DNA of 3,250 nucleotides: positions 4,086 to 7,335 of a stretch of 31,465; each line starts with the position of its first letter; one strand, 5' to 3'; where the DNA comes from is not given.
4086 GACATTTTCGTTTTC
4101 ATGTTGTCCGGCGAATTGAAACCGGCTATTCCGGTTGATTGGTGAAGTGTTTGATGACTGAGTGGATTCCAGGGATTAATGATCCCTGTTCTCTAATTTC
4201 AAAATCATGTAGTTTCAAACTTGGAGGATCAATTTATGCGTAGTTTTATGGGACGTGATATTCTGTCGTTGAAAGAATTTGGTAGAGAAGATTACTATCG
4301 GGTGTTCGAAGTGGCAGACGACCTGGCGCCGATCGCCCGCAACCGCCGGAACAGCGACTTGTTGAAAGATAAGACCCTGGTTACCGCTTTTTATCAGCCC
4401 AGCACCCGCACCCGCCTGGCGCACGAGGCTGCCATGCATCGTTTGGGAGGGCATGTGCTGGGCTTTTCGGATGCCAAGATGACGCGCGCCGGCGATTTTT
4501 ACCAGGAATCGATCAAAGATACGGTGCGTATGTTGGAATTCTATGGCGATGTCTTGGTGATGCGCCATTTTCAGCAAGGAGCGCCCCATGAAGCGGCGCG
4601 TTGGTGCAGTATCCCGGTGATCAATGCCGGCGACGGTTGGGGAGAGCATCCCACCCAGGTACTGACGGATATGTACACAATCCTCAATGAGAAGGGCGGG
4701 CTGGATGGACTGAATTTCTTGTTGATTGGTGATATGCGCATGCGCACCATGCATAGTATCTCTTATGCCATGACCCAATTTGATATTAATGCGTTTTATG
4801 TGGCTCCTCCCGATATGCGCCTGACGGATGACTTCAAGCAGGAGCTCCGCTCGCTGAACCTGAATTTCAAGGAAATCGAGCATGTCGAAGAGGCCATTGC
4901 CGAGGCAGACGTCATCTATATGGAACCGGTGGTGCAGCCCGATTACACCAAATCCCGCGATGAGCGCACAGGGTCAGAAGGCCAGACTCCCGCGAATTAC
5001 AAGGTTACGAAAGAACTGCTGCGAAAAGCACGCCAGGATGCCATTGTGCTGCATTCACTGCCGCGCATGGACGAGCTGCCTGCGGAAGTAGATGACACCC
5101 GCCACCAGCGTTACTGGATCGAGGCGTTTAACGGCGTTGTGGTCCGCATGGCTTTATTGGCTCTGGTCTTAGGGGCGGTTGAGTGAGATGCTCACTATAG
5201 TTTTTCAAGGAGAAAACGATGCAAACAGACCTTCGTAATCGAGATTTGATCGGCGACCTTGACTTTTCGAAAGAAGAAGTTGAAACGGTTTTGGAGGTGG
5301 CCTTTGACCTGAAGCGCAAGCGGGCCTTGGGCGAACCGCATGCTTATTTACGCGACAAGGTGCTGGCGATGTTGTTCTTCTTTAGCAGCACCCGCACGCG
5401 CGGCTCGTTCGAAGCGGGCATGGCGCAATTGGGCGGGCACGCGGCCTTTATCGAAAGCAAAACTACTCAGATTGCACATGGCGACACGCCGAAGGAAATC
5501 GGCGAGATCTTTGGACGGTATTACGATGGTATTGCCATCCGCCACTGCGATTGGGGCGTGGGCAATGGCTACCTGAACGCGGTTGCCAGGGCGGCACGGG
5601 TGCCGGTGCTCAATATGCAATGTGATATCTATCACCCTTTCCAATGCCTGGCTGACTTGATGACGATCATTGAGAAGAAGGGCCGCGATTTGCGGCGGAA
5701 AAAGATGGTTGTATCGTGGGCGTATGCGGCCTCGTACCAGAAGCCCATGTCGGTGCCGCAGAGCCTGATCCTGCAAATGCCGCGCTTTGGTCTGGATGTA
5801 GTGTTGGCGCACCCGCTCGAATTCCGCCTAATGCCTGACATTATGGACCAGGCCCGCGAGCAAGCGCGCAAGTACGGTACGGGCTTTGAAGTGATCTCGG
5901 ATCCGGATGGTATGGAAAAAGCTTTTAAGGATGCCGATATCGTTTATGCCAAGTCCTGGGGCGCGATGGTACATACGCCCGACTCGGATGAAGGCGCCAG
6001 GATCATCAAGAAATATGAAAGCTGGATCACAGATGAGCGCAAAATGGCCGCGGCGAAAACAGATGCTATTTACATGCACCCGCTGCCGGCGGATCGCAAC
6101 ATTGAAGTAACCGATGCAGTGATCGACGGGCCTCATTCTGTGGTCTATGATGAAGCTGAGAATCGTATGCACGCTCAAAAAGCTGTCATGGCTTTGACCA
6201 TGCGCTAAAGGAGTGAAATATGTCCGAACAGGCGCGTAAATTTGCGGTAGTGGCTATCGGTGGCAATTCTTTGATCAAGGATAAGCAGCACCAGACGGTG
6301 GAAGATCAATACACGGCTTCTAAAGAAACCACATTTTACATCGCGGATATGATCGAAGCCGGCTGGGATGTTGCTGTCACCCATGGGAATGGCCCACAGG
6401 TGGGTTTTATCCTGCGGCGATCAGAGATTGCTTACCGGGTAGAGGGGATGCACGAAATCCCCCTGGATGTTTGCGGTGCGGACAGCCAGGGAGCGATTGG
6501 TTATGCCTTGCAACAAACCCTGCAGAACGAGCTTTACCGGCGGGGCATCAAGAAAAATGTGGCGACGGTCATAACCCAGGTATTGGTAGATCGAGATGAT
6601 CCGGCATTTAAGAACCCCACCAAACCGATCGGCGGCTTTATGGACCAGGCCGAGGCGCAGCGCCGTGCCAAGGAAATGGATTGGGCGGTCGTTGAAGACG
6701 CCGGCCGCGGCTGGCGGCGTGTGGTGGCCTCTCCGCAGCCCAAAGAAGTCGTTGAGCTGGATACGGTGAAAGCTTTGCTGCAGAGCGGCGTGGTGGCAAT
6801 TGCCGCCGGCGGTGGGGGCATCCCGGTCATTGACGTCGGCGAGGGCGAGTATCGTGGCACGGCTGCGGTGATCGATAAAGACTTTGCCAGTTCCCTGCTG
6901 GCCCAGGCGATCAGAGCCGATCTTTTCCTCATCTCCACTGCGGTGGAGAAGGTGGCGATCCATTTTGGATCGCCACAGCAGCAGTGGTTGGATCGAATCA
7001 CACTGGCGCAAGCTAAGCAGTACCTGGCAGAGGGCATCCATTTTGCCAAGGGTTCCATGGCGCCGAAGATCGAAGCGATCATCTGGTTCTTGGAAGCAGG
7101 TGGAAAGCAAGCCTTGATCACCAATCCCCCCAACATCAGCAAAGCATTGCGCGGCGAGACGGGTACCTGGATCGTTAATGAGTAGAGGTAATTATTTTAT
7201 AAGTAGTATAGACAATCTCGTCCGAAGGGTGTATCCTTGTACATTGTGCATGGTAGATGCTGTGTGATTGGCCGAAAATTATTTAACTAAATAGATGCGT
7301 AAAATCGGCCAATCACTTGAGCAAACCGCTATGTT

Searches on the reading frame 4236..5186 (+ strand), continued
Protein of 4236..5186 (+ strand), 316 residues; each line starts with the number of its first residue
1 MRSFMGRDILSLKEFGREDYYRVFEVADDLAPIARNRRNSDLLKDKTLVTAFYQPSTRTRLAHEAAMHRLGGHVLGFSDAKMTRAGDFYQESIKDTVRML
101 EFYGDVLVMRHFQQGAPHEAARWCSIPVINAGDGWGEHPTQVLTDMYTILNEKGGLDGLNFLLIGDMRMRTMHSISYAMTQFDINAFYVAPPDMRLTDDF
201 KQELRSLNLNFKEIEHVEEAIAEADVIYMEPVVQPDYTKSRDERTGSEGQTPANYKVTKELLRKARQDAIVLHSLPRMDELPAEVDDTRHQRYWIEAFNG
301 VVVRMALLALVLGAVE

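Call 42: search_protein_families(library=ncbifam, proteins=[L079:8732-9973:+, L057:3040-5709:+, L038:7602-8618:+, L057:5715-7058:+, L083:17475-18893:+, L012:4998-5882:+], max_evalue=1e-10)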
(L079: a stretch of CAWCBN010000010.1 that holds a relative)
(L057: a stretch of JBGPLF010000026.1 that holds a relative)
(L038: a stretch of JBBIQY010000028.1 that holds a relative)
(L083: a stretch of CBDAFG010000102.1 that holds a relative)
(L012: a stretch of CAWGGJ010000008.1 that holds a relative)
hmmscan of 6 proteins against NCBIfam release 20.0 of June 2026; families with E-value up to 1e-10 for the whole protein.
L079:8732-9973:+ (413 aa): 30 families (the best 25 are shown)
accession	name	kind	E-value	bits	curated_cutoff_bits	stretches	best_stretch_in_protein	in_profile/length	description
TIGR03526.1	selenium_YgeY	hypoth_equivalog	3.3e-131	437.8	321.5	1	9-404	2-392/395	YgeY family selenium metabolism-linked hydrolase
NF009555.0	PRK13004.1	equivalog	1.7e-120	402.6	321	1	7-407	2-397/399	YgeY family selenium metabolism-linked hydrolase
TIGR01910.1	DapE-ArgE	subfamily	1.1e-46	159.8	217.6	1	50-395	38-371/373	ArgE/DapE family deacylase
NF006399.0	PRK08651.1-2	equivalog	1e-35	123.5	381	1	21-397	5-396/405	succinyl-diaminopimelate desuccinylase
NF006400.0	PRK08651.1-3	equivalog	1.5e-35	122.8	374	1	22-406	35-407/410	succinyl-diaminopimelate desuccinylase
NF005373.0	PRK06915.1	equivalog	3.5e-34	118.5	428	1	60-400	77-412/422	peptidase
TIGR01892.1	AcOrn-deacetyl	equivalog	1.2e-32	113.4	297.7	1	65-397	48-360/365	acetylornithine deacetylase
NF005710.0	PRK07522.1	subfamily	3.8e-32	111.9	412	1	72-398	65-381/391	acetylornithine deacetylase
NF006365.0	PRK08588.1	subfamily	1.4e-29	103.6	289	1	24-399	11-374/383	succinyl-diaminopimelate desuccinylase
TIGR01900.1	dapE-gram_pos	equivalog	2.5e-28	99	304.2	1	21-301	4-273/351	succinyl-diaminopimelate desuccinylase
NF006402.0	PRK08651.1-5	equivalog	1.8e-27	96.3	369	1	21-394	4-356/369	succinyl-diaminopimelate desuccinylase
NF009558.0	PRK13013.1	equivalog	1.1e-25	90.2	428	1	10-401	6-419/429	acetylornithine deacetylase/succinyl-diaminopimelate desuccinylase family protein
NF009557.0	PRK13009.1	equivalog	2.7e-25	89.3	284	1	21-399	4-368/377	succinyl-diaminopimelate desuccinylase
NF005306.0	PRK06837.1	subfamily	2.9e-25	89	376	1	75-401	98-417/427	ArgE/DapE family deacylase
NF003367.0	PRK04443.1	equivalog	5.4e-23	81.9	363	1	20-226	7-193/349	[LysW]-lysine hydrolase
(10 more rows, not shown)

L057:3040-5709:+ (889 aa): 20 families
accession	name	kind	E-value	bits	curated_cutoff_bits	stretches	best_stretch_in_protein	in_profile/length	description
TIGR03311.1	Se_dep_XDH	equivalog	1.8e-298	992.4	830.45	1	26-875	2-846/848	selenium-dependent xanthine dehydrogenase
TIGR03196.1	pucD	equivalog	1.1e-147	493.6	783.65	2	193-706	8-543/763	xanthine dehydrogenase subunit D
NF045668.1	pterin_aldehy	equivalog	3.7e-135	452.2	1100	1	25-871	3-896/905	molybdopterin-dependent aldehyde oxidoreductase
NF043082.1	XdhA_XDHase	equivalog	1.3e-109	367.4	780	2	188-703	1-543/758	xanthine dehydrogenase subunit XdhA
NF007426.0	PRK09970.1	equivalog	8.7e-107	358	916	2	188-703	6-546/761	xanthine dehydrogenase molybdenum-binding subunit XdhA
TIGR03194.1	4hydrxCoA_A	equivalog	2.6e-104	350.2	994.55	2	196-705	5-529/746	4-hydroxybenzoyl-CoA reductase subunit alpha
NF041018.1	glyceraldDH_alpha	equivalog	1.8e-90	304.4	790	2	188-705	3-543/741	glyceraldehyde dehydrogenase subunit alpha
TIGR02965.1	xanthine_xdhB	equivalog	3.5e-81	273.5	849.5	2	203-569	16-377/758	xanthine dehydrogenase molybdopterin binding subunit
TIGR03313.1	Se_sel_red_Mo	hypoth_equivalog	4.2e-77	259.7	1101.9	3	332-703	353-743/951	molybdopterin-dependent oxidoreductase Mo/Fe-S-binding subunit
NF040766.1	CODH_aero_grp5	exception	1.9e-68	231.4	950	3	188-572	5-400/785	aerobic carbon-monoxide dehydrogenase large subunit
TIGR02969.1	mam_aldehyde_ox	subfamily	1.3e-63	215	1912.3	2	196-566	584-946/1330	aldehyde oxidase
NF041671.1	peri_hyde_PaoC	equivalog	3.2e-58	197.7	1180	2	183-568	13-388/735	aldehyde oxidoreductase molybdenum-binding subunit PaoC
TIGR02416.1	CO_dehy_Mo_lg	equivalog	2.1e-49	168.4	991.15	1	203-571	8-398/770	aerobic carbon-monoxide dehydrogenase large subunit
TIGR03193.1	4hydroxCoAred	equivalog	1.3e-45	155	257.8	1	26-171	3-148/148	4-hydroxybenzoyl-CoA reductase subunit gamma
NF043084.2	XdhC_XDHase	equivalog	7.1e-43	145.7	217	1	24-170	2-149/151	xanthine dehydrogenase subunit XdhC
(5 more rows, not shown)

L038:7602-8618:+ (338 aa): 17 families
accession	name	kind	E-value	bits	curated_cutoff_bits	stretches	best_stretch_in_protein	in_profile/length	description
TIGR03555.1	F420_mer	equivalog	4.7e-52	177.4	348.7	1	23-318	12-300/325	5,10-methylenetetrahydromethanopterin reductase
NF002619.0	PRK02271.1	equivalog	5.6e-52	177.1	276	1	18-318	9-301/329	5,10-methylenetetrahydromethanopterin reductase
TIGR03841.1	F420_Rv3093c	subfamily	4.3e-36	124.8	213.65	1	22-325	9-297/298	LLM class F420-dependent oxidoreductase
TIGR04024.1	F420_NP1902A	hypoth_equivalog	5.2e-35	120.7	345.4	1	12-312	4-299/330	TIGR04024 family LLM class F420-dependent oxidoreductase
TIGR03559.1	F420_Rv3520c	subfamily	2e-34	119.1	335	1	12-318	2-320/325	LLM class F420-dependent oxidoreductase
TIGR03857.1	F420_MSMEG_2249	hypoth_equivalog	6.7e-34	117.6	218.4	1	23-318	14-317/329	TIGR03857 family LLM class F420-dependent oxidoreductase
TIGR03842.1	F420_CPS_4043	hypoth_equivalog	6.6e-25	87.9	295.45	1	16-327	6-312/329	TIGR03842 family LLM class F420-dependent oxidoreductase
TIGR03564.1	F420_MSMEG_4879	subfamily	7e-25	88.1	234.25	1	28-246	4-217/265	TIGR03564 family F420-dependent LLM class oxidoreductase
TIGR03619.1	F420_Rv2161c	subfamily_domain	1.3e-21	77.4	166.9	1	43-224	41-217/247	TIGR03619 family F420-dependent LLM class oxidoreductase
TIGR03617.1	F420_MSMEG_2256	subfamily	9.5e-21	74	278.15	1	32-313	4-289/318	TIGR03617 family F420-dependent LLM class oxidoreductase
TIGR03554.1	F420_G6P_DH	equivalog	2.8e-19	69.3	420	1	50-251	51-255/331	glucose-6-phosphate dehydrogenase (coenzyme-F420)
TIGR03560.1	F420_Rv1855c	subfamily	3.3e-19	69.6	231.4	1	47-221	48-224/227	TIGR03560 family F420-dependent LLM class oxidoreductase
TIGR03854.1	F420_MSMEG_3544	hypoth_equivalog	3.7e-19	69.1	295.6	1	29-219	19-208/290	TIGR03854 family LLM class F420-dependent oxidoreductase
TIGR03621.1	F420_MSMEG_2516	subfamily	5.1e-19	68.5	213.15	1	11-269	2-266/295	TIGR03621 family F420-dependent LLM class oxidoreductase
TIGR03620.1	F420_MSMEG_4141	subfamily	1.3e-17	64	219.8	1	24-250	19-203/280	TIGR03620 family F420-dependent LLM class oxidoreductase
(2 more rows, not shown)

L057:5715-7058:+ (447 aa): 21 families
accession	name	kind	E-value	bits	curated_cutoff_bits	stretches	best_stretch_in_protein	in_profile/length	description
NF005540.0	PRK07203.1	equivalog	1.1e-131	439.5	444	1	26-434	22-443/444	putative aminohydrolase SsnA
TIGR03314.1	Se_ssnA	subfamily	5.5e-127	424.3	455.5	1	29-433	24-441/441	putative selenium metabolism protein SsnA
NF004701.0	PRK06038.1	equivalog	2.7e-49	168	609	1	11-432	10-429/432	N-ethylammeline chlorohydrolase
NF006055.0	PRK08203.1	equivalog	3e-41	141.4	532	1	25-431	26-452/455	8-oxoguanine deaminase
NF006252.0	PRK08393.1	equivalog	2.8e-40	138.6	617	1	25-424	20-418/424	N-ethylammeline chlorohydrolase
NF005557.0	PRK07228.1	equivalog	3.1e-40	138.2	522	1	23-433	19-441/445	5'-deoxyadenosine deaminase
NF006549.0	PRK09045.1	equivalog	1.5e-37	129.2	540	1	50-426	60-436/444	TRZ/ATZ family hydrolase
NF009059.0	PRK12393.1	equivalog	2.6e-33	115.4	543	1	25-431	28-457/460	amidohydrolase family protein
NF004995.0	PRK06380.1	subfamily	1.2e-31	110.2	567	1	26-420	22-414/418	metal-dependent hydrolase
NF006056.0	PRK08204.1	subfamily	2.1e-31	109.2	391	1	10-433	8-444/449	hypothetical protein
NF012037.0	PRK15493.1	equivalog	3.5e-28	98.6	779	1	49-423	51-427/435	bifunctional S-methyl-5'-thioadenosine deaminase/S-adenosylhomocysteine deaminase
NF006681.0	PRK09229.1-2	equivalog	3.1e-27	95.4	362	1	178-425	192-443/451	formimidoylglutamate deiminase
NF005211.0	PRK06687.1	equivalog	5.3e-24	84.7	703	1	49-412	50-416/419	TRZ/ATZ family protein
TIGR02022.1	hutF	equivalog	1.8e-21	76.4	413.05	1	190-419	205-445/455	formimidoylglutamate deiminase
NF004801.0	PRK06151.1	subfamily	1.8e-19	70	416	1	163-434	182-467/491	chlorohydrolase family protein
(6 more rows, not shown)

L083:17475-18893:+ (472 aa): 33 families (the best 25 are shown)
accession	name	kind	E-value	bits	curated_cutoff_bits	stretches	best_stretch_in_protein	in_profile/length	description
TIGR02033.1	D-hydantoinase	equivalog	5.6e-163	543.1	393.25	1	3-466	1-454/454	dihydropyrimidinase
NF009941.0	PRK13404.1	subfamily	2.1e-147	491.6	647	1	4-467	7-462/478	dihydropyrimidinase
TIGR03178.1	allantoinase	equivalog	6.6e-76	255.9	357.85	1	3-464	2-439/441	allantoinase AllB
NF004839.0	PRK06189.1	equivalog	8e-76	255.5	631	1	3-464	5-445/451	allantoinase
NF058539.1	ergo_uti2_ErtD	equivalog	4.3e-65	220.4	650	1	6-464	6-445/449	hydantoin-5-propionate amidohydrolase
NF002668.0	PRK02382.1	equivalog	2.2e-60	204.6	452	1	12-464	7-426/436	dihydroorotase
TIGR00857.1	pyrC_multi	subfamily_domain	4.9e-60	203.6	279.05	1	17-451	4-411/412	dihydroorotase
NF005960.0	PRK08044.1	equivalog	3.9e-57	193.9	688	1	3-465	5-449/453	allantoinase AllB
NF006559.0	PRK09060.1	equivalog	1.2e-55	188.6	482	1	3-457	7-430/444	dihydroorotase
NF058538.1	ergo_util_ErtD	equivalog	4.4e-53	180.7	600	1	6-464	5-444/446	hydantoin-5-propionate amidohydrolase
NF005751.0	PRK07575.1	equivalog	6.9e-52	176.4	529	1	3-451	5-422/440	dihydroorotase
NF006837.0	PRK09357.1-2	equivalog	6.1e-51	173.3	575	1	1-451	1-424/428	dihydroorotase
NF006688.0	PRK09236.1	equivalog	1.1e-50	172.8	535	1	3-456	4-433/444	dihydroorotase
NF006839.0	PRK09357.1-4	equivalog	1.7e-45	155.4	576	1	3-449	2-420/422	dihydroorotase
NF006844.0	PRK09357.2-5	equivalog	6.7e-44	150.5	701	1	3-451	4-422/422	dihydroorotase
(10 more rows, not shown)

L012:4998-5882:+ (294 aa): 30 families (the best 25 are shown)
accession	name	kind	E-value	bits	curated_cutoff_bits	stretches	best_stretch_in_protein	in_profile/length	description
NF010785.0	PRK14188.1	subfamily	2.5e-120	400.9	396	1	1-292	1-291/297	bifunctional methylenetetrahydrofolate dehydrogenase/methenyltetrahydrofolate cyclohydrolase FolD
NF010786.0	PRK14189.1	subfamily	2.1e-109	365.1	421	1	1-288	1-279/285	bifunctional methylenetetrahydrofolate dehydrogenase/methenyltetrahydrofolate cyclohydrolase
NF008058.0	PRK10792.1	equivalog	1.6e-108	362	355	1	1-288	1-280/285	bifunctional methylenetetrahydrofolate dehydrogenase/methenyltetrahydrofolate cyclohydrolase FolD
NF010783.0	PRK14186.1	equivalog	3.7e-103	344.7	333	1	2-288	1-283/297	bifunctional methylenetetrahydrofolate dehydrogenase/methenyltetrahydrofolate cyclohydrolase FolD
NF010790.0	PRK14194.1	equivalog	3.6e-101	338.4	508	1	2-291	3-286/301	bifunctional methylenetetrahydrofolate dehydrogenase/methenyltetrahydrofolate cyclohydrolase FolD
NF010787.0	PRK14191.1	equivalog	9.7e-99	330.1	423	1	4-291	2-281/285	bifunctional methylenetetrahydrofolate dehydrogenase/methenyltetrahydrofolate cyclohydrolase FolD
NF010776.0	PRK14179.1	equivalog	2.5e-98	328.7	445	1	3-288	2-279/284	bifunctional methylenetetrahydrofolate dehydrogenase/methenyltetrahydrofolate cyclohydrolase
NF010764.0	PRK14167.1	subfamily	9.7e-98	327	477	1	3-292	2-291/297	bifunctional 5,10-methylene-tetrahydrofolate dehydrogenase/ 5,10-methylene-tetrahydrofolate cyclohydrolase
NF010765.0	PRK14168.1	equivalog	1e-97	327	501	1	1-292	1-296/297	bifunctional methylenetetrahydrofolate dehydrogenase/methenyltetrahydrofolate cyclohydrolase FolD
NF010784.0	PRK14187.1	equivalog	4.9e-96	321.4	486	1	1-292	1-289/300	bifunctional methylenetetrahydrofolate dehydrogenase/methenyltetrahydrofolate cyclohydrolase FolD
NF010781.0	PRK14184.1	equivalog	8.1e-96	320.5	438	1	4-290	2-283/286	bifunctional 5,10-methylene-tetrahydrofolate dehydrogenase/ 5,10-methylene-tetrahydrofolate cyclohydrolase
NF010782.0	PRK14185.1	equivalog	9.3e-96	320.6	507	1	4-288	2-288/293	bifunctional methylenetetrahydrofolate dehydrogenase/methenyltetrahydrofolate cyclohydrolase FolD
NF010775.0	PRK14178.1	equivalog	4.8e-95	318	465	1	5-292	2-276/279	bifunctional methylenetetrahydrofolate dehydrogenase/methenyltetrahydrofolate cyclohydrolase FolD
NF010789.1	PRK14193.1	equivalog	1.9e-94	316.1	401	1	2-288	1-279/281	bifunctional methylenetetrahydrofolate dehydrogenase/methenyltetrahydrofolate cyclohydrolase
NF010767.0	PRK14170.1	equivalog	4.9e-94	314.5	559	1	3-288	2-278/284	bifunctional methylenetetrahydrofolate dehydrogenase/methenyltetrahydrofolate cyclohydrolase FolD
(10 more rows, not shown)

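Call 51: search_protein_families(library=pfam, proteins=[L038:3344-4300:-, L038:6156-7568:-, L038:14540-16012:+, L038:16058-18286:+, L038:19894-20724:-, L038:371-3262:-, L038:4462-5832:+, L056:15098-16576:+, L056:8702-9889:+, L039:6030-7310:+], max_evalue=0.00001)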
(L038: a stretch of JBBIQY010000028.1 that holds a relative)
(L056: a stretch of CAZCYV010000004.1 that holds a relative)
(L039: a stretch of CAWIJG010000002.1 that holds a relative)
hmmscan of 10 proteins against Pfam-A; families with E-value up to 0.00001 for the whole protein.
L038:3344-4300:- (318 aa): 2 families
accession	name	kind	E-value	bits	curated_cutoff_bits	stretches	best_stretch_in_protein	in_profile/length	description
PF00941.27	FAD_binding_5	-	1.7e-36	126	27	1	16-188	5-166/170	FAD binding domain in molybdopterin dehydrogenase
PF03450.22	CO_deh_flav_C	-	1.3e-18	67.4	25.5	1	199-298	2-99/102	CO dehydrogenase flavoprotein C-terminal domain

L038:6156-7568:- (470 aa): 0 families

L038:14540-16012:+ (490 aa): 4 families
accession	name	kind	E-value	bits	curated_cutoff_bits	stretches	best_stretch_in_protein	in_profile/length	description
PF00941.27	FAD_binding_5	-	2.6e-45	154.7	27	1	4-173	4-169/170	FAD binding domain in molybdopterin dehydrogenase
PF01799.25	Fer2_2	-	7.5e-29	100.1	30.3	1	412-483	4-74/75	[2Fe-2S] binding domain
PF03450.22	CO_deh_flav_C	-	7.7e-26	90.6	25.5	1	184-282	4-101/102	CO dehydrogenase flavoprotein C-terminal domain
PF00111.32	Fer2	-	3.5e-08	33.7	21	1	327-377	2-52/77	2Fe-2S iron-sulfur cluster binding domain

L038:16058-18286:+ (742 aa): 3 families
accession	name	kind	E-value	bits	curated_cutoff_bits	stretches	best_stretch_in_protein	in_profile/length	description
PF02738.23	MoCoBD_1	-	2.5e-80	269.5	27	1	148-389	2-244/244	Molybdopterin cofactor-binding domain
PF20256.3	MoCoBD_2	-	2.7e-58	198.2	27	2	558-671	173-283/283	Molybdopterin cofactor-binding domain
PF01315.27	Ald_Xan_dh_C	-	3.6e-24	85.6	31.3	1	17-130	1-110/110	Aldehyde oxidase and xanthine dehydrogenase, a/b hammerhead domain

L038:19894-20724:- (276 aa): 0 families

L038:371-3262:- (963 aa): 5 families
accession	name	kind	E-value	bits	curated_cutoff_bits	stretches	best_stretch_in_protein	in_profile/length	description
PF02738.23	MoCoBD_1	-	7.3e-84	281.1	27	1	351-587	8-244/244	Molybdopterin cofactor-binding domain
PF20256.3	MoCoBD_2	-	3.5e-74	250.3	27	1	609-896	2-283/283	Molybdopterin cofactor-binding domain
PF01315.27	Ald_Xan_dh_C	-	9.3e-32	110.1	31.3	1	224-330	1-110/110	Aldehyde oxidase and xanthine dehydrogenase, a/b hammerhead domain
PF01799.25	Fer2_2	-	2e-23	82.7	30.3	1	97-163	9-75/75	[2Fe-2S] binding domain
PF00111.32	Fer2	-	5e-07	30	21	1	6-54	1-50/77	2Fe-2S iron-sulfur cluster binding domain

L038:4462-5832:+ (456 aa): 1 family
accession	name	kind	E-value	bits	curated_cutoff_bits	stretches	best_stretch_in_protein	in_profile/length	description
PF00291.31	PALP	-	1.3e-80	271.3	35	1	106-417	4-295/295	Pyridoxal-phosphate dependent enzyme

L056:15098-16576:+ (492 aa): 1 family
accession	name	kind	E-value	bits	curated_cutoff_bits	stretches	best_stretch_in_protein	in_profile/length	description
PF02653.21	BPD_transp_2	-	1.1e-39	136.7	26.8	1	196-470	2-269/269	Branched-chain amino acid transport system / permease component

L056:8702-9889:+ (395 aa): 3 families
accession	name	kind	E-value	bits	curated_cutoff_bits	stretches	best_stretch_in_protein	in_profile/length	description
PF00392.27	GntR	-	1.8e-18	66.4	27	1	154-219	1-64/64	Bacterial regulatory proteins, gntR family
PF07702.18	UTRA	-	2.2e-18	66.8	23.8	1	243-380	2-139/141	UTRA domain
PF08220.18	HTH_DeoR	-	8.4e-07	29.1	21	1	184-221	19-56/57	DeoR-like helix-turn-helix domain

L039:6030-7310:+ (426 aa): 0 families

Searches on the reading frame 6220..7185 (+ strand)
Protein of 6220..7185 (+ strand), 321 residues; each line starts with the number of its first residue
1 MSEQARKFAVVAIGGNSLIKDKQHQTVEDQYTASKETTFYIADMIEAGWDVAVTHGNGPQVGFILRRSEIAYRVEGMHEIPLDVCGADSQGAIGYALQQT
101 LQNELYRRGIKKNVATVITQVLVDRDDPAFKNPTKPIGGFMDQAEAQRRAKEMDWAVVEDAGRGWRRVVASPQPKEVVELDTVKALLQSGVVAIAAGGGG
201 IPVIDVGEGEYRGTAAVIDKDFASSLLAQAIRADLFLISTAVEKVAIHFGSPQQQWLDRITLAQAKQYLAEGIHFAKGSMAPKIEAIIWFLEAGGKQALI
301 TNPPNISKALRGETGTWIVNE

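Call 4: search_protein_families(library=pfam, proteins=[window:6220-7185:+])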
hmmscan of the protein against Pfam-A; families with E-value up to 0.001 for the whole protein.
window:6220-7185:+ (321 aa): 1 family
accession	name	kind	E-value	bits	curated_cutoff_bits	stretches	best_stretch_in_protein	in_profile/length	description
PF00696.33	AA_kinase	-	3.3e-20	73.3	24.9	1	7-302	1-234/234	Amino acid kinase family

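Call 5: search_protein_families(library=ncbifam, proteins=[window:6220-7185:+])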
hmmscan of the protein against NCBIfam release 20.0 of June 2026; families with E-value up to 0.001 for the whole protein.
window:6220-7185:+ (321 aa): 5 families
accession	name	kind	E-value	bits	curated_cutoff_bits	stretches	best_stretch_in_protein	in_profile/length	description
NF009007.0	PRK12352.1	subfamily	3e-128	427.2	266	1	7-320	3-315/316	carbamate kinase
TIGR00746.1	arcC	equivalog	3.5e-112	374.4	358.25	1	9-319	3-308/309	carbamate kinase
NF009008.0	PRK12354.1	subfamily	7.8e-92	307.7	361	1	9-320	3-300/308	carbamate kinase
NF006926.0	PRK09411.1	equivalog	1.5e-66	224.6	416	1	7-319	2-296/297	carbamate kinase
TIGR00761.1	argB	equivalog_domain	1.5e-08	34.5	151.3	1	199-300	135-231/231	acetylglutamate kinase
